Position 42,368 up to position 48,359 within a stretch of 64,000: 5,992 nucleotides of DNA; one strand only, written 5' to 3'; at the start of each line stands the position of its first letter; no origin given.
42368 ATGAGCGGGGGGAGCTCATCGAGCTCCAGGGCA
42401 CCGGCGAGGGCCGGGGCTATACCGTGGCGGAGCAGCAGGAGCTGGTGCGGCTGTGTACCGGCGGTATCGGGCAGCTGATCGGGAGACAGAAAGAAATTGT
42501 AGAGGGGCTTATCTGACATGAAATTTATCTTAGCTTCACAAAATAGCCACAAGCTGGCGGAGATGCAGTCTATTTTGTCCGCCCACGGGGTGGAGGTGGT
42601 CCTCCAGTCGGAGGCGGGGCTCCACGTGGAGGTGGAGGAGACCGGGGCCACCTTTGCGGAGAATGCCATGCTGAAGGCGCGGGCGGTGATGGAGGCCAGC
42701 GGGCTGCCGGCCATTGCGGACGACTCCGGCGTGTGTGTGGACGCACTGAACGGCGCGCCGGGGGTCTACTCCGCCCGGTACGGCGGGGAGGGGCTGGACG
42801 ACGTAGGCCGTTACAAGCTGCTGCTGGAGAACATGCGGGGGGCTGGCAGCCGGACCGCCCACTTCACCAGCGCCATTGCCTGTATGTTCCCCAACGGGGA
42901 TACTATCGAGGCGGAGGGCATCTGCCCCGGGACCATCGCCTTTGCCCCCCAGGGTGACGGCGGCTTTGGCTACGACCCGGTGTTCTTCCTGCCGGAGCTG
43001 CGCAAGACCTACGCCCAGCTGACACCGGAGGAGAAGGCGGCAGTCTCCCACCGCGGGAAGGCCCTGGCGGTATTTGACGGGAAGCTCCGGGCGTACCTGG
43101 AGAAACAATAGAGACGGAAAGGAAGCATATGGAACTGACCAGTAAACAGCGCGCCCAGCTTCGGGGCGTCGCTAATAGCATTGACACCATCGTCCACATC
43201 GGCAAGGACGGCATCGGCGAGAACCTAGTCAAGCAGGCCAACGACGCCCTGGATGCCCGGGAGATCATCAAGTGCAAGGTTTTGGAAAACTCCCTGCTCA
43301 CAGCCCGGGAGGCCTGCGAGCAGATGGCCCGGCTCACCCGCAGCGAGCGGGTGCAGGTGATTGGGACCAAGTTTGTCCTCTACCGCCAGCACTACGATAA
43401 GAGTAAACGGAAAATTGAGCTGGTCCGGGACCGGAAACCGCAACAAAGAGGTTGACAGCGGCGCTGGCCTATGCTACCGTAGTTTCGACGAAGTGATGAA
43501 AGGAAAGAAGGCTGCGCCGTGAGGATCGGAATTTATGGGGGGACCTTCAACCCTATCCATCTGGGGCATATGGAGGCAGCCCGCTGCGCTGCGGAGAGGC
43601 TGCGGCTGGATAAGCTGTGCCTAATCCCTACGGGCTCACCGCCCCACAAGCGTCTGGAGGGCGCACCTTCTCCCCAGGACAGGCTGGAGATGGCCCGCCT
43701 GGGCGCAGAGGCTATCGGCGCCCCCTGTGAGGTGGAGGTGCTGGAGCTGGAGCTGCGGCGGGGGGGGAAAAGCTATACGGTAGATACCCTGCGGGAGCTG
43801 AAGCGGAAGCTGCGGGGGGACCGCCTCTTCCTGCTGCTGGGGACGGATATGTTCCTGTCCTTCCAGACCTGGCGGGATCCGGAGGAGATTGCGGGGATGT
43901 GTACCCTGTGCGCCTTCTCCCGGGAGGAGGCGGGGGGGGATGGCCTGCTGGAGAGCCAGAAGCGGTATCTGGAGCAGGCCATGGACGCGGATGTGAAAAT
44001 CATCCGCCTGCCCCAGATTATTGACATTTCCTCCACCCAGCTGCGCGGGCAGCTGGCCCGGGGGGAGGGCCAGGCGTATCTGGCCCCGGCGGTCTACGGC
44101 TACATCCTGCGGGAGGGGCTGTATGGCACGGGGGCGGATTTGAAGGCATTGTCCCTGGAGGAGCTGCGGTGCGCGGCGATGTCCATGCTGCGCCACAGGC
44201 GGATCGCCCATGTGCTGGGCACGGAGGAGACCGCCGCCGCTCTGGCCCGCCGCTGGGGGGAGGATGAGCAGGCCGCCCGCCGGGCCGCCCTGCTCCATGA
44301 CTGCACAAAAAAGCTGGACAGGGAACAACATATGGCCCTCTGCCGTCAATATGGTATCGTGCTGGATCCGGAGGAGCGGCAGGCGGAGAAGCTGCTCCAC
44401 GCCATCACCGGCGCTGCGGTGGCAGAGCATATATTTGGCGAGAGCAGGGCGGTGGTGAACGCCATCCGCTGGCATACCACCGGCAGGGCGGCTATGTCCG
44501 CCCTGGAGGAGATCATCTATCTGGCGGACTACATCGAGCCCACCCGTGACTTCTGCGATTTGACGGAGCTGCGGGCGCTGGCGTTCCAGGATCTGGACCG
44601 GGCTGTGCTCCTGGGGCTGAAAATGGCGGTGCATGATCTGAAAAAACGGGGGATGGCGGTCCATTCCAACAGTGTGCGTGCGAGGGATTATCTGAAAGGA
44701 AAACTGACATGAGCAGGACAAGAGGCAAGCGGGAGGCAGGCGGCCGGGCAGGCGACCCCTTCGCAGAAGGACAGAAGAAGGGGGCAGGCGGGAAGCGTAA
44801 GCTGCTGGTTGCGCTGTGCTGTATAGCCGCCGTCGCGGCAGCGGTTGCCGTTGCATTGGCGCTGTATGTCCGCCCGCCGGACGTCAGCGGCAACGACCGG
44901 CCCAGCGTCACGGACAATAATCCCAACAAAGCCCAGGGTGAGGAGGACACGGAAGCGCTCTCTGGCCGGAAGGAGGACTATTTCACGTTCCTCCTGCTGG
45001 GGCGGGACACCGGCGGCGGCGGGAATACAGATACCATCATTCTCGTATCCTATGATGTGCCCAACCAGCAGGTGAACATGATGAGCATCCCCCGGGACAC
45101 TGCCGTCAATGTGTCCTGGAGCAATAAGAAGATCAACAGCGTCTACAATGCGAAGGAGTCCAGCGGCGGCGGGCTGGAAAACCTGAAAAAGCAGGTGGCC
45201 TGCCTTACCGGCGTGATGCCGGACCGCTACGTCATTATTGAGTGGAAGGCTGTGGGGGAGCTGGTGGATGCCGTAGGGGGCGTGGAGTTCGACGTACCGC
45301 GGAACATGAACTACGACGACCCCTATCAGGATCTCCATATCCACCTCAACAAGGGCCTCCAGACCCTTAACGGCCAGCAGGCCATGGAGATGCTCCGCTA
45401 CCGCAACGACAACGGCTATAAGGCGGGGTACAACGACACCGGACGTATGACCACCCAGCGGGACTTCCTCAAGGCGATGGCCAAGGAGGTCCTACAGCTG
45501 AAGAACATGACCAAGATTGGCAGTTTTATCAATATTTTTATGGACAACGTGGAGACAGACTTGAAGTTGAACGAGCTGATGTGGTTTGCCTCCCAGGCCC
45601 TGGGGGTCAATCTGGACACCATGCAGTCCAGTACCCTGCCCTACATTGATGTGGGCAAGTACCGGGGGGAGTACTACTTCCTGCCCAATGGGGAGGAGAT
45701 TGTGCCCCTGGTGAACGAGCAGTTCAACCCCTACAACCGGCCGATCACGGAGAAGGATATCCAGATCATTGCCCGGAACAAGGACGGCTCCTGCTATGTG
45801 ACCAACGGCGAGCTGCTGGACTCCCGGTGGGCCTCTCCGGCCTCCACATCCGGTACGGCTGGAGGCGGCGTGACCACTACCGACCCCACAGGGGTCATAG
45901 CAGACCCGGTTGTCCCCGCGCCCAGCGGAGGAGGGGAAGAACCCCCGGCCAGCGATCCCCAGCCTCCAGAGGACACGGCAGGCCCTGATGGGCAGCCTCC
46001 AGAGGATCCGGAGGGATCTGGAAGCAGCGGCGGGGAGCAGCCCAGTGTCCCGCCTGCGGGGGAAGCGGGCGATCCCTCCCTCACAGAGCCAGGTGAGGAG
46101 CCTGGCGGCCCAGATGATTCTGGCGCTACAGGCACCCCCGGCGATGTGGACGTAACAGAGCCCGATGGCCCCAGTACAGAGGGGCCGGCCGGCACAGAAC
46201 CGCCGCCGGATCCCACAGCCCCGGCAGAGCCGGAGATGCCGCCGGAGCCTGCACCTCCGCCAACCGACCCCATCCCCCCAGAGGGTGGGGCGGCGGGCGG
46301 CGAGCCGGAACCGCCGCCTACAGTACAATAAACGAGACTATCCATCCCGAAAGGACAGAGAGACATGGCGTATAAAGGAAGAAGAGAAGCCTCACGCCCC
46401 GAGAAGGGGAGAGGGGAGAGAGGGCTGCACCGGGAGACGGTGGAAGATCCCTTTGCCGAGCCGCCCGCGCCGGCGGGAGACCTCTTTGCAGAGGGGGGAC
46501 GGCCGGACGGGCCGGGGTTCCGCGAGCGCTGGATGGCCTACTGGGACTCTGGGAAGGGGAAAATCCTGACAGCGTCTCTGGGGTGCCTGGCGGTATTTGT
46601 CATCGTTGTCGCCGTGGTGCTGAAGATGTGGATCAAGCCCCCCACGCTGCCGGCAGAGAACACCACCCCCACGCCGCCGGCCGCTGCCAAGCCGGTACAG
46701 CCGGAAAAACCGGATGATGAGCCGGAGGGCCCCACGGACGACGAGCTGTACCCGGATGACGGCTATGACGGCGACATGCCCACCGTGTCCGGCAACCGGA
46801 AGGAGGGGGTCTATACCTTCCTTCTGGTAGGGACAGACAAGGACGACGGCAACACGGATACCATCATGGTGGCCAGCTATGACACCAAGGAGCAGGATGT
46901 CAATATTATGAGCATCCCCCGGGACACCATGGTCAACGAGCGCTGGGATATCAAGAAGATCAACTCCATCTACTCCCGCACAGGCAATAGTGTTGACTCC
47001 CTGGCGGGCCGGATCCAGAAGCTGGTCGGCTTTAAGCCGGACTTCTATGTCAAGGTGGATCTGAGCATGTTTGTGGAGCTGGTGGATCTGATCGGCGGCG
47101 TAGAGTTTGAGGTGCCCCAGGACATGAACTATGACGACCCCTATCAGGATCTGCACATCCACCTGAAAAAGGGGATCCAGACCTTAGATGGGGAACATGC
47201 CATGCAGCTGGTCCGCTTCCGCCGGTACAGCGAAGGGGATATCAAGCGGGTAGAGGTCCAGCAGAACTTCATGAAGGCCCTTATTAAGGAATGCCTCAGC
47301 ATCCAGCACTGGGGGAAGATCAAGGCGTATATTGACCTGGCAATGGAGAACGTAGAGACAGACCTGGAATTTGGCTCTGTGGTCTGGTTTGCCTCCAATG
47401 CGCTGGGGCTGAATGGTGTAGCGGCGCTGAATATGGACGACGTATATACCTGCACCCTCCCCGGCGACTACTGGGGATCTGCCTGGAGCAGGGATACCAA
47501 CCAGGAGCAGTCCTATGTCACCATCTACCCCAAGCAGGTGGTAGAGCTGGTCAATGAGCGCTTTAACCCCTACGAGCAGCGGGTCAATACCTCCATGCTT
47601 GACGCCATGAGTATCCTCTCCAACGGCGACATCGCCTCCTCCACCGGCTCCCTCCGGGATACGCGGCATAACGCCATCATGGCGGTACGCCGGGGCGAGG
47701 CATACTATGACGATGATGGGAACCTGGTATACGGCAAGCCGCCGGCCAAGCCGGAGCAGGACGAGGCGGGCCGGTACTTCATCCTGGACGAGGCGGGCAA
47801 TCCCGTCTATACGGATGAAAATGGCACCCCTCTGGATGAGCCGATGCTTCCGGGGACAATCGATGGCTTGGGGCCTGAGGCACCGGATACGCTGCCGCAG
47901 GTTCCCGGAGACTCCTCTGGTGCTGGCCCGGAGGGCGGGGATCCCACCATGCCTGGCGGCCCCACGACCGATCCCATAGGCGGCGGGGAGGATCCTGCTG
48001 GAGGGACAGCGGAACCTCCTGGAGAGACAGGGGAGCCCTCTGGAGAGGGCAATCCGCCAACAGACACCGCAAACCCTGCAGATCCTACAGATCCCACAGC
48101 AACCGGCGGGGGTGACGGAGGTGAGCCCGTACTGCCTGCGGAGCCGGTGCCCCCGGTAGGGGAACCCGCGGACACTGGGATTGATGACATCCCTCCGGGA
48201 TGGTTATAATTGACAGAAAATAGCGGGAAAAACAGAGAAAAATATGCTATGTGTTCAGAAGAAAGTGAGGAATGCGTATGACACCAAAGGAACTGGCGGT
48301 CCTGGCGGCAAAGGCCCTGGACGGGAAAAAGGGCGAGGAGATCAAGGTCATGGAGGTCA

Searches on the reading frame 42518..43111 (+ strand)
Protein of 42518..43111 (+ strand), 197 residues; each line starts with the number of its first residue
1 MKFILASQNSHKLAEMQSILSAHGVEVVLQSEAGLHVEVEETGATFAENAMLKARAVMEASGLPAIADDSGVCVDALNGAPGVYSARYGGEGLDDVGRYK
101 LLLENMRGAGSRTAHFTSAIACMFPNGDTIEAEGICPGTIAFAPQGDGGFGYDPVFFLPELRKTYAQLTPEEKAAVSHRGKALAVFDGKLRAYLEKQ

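Call 59: search_protein_families(library=pfam, proteins=[window:42518-43111:+], max_evalue=0.0001)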
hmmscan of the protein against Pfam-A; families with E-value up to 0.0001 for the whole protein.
window:42518-43111:+ (197 aa): 1 family
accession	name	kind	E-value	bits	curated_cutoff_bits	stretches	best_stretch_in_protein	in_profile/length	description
PF01725.21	Ham1p_like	-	1.4e-64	217.8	22.5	1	4-185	2-182/186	Ham1 family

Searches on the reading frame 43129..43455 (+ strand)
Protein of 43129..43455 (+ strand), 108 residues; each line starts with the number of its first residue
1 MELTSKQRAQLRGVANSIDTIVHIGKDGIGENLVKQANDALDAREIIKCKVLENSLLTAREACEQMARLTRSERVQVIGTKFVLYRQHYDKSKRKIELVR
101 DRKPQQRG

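Call 59: search_protein_families(library=pfam, proteins=[window:43129-43455:+], max_evalue=0.0001)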
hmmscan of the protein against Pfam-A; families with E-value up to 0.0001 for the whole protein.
window:43129-43455:+ (108 aa): 1 family
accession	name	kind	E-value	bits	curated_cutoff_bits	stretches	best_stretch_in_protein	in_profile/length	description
PF01985.26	CRS1_YhbY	-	4.1e-27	94.7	27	1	3-86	1-84/84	CRS1 / YhbY (CRM) domain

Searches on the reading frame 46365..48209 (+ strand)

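Call 57: search_protein_families(library=pfam, proteins=[window:46365-48209:+], max_evalue=0.00001)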
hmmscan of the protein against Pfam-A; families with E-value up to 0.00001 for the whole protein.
window:46365-48209:+ (614 aa): 1 family
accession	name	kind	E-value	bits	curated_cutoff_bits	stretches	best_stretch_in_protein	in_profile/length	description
PF03816.19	LytR_cpsA_psr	-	5.2e-37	127.7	24.6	1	163-310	1-148/150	LytR_cpsA_psr family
